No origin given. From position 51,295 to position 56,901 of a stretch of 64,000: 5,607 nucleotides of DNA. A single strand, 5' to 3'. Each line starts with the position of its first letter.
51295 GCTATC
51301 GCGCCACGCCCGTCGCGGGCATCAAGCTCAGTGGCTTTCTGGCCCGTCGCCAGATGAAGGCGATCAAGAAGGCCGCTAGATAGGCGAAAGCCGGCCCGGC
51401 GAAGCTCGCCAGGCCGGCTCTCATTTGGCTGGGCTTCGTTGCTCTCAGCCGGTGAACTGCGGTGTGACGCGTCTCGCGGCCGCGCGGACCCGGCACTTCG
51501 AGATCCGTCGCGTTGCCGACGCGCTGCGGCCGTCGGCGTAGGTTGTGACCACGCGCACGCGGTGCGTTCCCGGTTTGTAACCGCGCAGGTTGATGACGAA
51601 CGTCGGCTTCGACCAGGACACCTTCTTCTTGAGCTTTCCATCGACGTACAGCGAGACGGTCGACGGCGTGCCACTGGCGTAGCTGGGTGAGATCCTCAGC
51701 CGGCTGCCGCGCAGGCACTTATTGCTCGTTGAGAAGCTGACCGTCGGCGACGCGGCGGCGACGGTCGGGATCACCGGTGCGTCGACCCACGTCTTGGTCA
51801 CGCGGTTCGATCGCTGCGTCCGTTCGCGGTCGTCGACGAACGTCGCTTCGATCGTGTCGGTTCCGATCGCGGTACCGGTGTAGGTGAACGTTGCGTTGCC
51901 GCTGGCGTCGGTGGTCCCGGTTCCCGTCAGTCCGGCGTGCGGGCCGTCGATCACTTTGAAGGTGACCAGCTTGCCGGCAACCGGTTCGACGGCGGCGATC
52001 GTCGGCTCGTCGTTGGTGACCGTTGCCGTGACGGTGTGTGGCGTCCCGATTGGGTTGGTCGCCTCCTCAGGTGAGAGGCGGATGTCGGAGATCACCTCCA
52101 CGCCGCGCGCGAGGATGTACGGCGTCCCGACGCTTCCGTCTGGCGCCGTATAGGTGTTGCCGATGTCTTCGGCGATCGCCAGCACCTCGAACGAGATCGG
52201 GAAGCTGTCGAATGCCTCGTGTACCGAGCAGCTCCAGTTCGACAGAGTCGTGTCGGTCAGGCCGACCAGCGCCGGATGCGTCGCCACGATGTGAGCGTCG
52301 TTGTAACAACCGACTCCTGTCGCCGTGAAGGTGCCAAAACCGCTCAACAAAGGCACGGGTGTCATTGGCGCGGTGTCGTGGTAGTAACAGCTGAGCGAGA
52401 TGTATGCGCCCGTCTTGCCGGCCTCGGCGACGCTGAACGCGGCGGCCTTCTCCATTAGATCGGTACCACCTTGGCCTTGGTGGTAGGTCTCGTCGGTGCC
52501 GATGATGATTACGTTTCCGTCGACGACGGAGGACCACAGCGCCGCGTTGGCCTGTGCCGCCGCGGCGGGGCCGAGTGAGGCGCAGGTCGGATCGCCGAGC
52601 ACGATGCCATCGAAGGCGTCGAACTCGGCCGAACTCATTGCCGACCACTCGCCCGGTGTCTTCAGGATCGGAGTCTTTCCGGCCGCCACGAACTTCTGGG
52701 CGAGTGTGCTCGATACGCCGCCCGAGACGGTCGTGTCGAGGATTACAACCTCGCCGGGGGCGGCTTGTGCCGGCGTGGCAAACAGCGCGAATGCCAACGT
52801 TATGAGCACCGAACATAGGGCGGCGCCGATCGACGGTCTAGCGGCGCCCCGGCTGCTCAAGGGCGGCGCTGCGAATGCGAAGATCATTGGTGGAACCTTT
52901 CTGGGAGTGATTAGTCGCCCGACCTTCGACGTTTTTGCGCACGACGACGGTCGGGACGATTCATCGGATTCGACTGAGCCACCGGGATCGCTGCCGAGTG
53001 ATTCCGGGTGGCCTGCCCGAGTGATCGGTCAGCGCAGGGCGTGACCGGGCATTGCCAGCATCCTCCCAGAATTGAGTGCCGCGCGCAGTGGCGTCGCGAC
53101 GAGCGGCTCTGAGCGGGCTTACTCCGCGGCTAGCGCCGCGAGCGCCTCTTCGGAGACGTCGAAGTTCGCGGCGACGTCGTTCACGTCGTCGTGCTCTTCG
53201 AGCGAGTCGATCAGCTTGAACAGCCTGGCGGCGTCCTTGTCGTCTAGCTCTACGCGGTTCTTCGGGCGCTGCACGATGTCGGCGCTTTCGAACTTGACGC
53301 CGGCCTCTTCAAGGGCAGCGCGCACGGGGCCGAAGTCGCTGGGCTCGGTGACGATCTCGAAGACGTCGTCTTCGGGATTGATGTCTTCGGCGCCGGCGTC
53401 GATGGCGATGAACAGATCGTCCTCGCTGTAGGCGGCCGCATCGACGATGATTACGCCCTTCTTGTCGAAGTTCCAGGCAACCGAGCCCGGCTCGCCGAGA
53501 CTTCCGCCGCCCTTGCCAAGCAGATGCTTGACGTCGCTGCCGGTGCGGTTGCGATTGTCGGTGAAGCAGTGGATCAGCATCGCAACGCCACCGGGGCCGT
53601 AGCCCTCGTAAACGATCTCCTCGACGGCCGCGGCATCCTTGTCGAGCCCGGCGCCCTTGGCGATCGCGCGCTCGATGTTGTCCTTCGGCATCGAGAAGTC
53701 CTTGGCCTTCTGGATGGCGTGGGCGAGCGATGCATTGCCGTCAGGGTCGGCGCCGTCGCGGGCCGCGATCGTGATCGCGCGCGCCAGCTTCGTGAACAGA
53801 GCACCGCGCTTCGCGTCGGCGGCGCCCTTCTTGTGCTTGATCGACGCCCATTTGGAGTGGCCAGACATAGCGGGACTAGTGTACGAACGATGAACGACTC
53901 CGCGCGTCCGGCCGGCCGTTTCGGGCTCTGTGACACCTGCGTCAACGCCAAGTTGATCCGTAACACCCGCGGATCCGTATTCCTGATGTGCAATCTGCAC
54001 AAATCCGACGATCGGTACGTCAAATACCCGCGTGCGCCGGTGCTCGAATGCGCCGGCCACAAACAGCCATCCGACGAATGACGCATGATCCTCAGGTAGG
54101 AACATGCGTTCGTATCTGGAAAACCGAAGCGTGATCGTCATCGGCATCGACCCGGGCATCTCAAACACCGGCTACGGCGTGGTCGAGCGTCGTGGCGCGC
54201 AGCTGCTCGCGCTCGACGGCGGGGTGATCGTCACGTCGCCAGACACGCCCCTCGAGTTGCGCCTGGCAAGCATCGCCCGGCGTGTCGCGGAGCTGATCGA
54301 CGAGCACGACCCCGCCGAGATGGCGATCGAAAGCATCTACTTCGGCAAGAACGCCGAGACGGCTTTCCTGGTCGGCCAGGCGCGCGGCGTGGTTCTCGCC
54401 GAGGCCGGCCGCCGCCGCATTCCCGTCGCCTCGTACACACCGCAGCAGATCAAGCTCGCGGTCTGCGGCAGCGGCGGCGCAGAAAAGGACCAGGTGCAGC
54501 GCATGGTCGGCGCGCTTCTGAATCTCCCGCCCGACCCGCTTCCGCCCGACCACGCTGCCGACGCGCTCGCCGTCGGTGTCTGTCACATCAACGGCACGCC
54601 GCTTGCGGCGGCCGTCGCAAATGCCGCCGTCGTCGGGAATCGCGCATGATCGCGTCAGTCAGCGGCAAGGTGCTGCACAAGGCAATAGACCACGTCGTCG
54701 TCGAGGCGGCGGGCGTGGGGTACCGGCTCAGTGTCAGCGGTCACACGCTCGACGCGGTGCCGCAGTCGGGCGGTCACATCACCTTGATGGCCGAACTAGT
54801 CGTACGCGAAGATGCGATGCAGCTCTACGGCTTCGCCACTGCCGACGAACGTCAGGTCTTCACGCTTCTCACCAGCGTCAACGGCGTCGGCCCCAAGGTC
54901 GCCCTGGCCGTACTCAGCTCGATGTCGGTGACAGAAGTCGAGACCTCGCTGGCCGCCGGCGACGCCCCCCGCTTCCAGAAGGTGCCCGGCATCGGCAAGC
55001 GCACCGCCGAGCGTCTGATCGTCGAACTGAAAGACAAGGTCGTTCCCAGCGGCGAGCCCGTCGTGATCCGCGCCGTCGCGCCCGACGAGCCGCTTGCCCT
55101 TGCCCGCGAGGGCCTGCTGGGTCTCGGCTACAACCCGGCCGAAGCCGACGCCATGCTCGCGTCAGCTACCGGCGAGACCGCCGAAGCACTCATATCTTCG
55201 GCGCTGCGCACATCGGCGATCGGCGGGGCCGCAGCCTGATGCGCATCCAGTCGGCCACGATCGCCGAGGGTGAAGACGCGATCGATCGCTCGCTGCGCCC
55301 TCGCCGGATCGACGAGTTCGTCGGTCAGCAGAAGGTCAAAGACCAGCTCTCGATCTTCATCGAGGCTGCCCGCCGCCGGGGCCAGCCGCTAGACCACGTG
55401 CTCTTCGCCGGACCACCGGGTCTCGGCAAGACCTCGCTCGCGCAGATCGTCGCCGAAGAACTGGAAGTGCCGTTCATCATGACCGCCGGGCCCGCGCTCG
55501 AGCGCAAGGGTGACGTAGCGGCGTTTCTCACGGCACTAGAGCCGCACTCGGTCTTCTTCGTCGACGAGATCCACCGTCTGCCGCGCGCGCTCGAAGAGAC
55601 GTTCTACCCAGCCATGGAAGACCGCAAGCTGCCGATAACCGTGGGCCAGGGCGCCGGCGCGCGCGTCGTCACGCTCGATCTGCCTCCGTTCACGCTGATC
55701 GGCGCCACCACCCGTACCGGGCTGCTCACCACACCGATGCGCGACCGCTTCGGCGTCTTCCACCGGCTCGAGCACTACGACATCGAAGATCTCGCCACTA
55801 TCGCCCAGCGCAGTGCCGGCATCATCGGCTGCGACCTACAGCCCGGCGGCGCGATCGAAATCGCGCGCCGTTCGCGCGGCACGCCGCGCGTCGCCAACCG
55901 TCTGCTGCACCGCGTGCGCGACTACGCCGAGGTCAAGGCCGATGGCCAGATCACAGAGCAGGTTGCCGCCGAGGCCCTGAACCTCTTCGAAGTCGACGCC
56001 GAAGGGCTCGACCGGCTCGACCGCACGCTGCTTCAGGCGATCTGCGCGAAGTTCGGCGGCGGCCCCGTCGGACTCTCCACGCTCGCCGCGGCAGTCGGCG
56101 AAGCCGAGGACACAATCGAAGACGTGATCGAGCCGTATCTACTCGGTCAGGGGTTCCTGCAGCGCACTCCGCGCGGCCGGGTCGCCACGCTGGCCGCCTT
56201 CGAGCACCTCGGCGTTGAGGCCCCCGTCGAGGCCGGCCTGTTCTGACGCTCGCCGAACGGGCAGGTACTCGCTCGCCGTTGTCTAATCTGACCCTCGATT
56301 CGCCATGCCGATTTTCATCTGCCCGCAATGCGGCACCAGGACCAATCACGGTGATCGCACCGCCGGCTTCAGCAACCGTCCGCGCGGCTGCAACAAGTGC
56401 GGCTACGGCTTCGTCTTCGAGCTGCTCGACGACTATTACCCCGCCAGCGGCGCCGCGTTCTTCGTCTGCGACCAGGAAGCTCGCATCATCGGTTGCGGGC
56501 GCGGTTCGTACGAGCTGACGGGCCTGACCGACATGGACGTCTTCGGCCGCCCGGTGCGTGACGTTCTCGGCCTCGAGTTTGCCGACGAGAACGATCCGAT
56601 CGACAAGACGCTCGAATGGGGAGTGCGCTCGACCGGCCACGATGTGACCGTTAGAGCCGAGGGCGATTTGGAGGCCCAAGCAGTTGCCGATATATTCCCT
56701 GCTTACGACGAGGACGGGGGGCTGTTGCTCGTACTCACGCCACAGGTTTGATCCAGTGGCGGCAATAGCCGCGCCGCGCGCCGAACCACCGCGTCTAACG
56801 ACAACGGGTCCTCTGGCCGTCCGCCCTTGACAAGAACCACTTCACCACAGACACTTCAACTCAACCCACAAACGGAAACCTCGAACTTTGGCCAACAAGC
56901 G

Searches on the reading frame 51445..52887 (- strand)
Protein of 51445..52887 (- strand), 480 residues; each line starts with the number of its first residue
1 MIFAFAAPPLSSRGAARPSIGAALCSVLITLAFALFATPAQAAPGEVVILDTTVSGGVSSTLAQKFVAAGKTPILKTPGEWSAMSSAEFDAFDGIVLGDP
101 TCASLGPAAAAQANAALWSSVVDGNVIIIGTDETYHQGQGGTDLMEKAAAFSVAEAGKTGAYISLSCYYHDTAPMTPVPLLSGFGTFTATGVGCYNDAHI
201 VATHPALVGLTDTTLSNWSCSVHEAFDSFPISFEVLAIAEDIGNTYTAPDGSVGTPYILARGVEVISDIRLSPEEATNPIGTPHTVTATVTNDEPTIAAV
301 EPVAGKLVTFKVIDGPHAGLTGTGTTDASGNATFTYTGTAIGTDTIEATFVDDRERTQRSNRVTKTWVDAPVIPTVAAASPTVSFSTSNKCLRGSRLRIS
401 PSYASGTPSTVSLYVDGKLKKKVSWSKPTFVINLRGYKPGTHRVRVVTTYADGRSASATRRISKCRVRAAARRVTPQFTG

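Call 63: search_protein_families(library=pfam, proteins=[window:51445-52887:-], max_evalue=0.001)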
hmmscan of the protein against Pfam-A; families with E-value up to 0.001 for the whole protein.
window:51445-52887:- (480 aa): 2 families
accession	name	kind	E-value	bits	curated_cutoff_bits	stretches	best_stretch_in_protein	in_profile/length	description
PF16640.11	Big_3_5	-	5.8e-08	33.6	35.5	1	276-361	6-80/88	Bacterial Ig-like domain (group 3)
PF02369.22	Big_1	-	2.4e-05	24.8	34.9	1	284-357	19-87/93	Bacterial Ig-like domain (group 1)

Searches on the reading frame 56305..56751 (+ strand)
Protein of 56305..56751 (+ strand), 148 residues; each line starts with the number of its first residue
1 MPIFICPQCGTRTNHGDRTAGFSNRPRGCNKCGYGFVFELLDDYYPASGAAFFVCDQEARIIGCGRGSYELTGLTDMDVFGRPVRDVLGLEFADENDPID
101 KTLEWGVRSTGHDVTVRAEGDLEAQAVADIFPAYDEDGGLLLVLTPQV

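Call 63: search_protein_families(library=pfam, proteins=[window:56305-56751:+], max_evalue=0.001)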
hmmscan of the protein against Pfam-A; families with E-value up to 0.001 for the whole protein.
window:56305-56751:+ (148 aa): 2 families
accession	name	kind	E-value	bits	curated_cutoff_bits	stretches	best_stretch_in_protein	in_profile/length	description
PF08448.16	PAS_4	-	4.4e-05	24.1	23.1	1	47-144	3-99/110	PAS fold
PF13426.13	PAS_9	-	0.00092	19.9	27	0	51-142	3-93/103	PAS domain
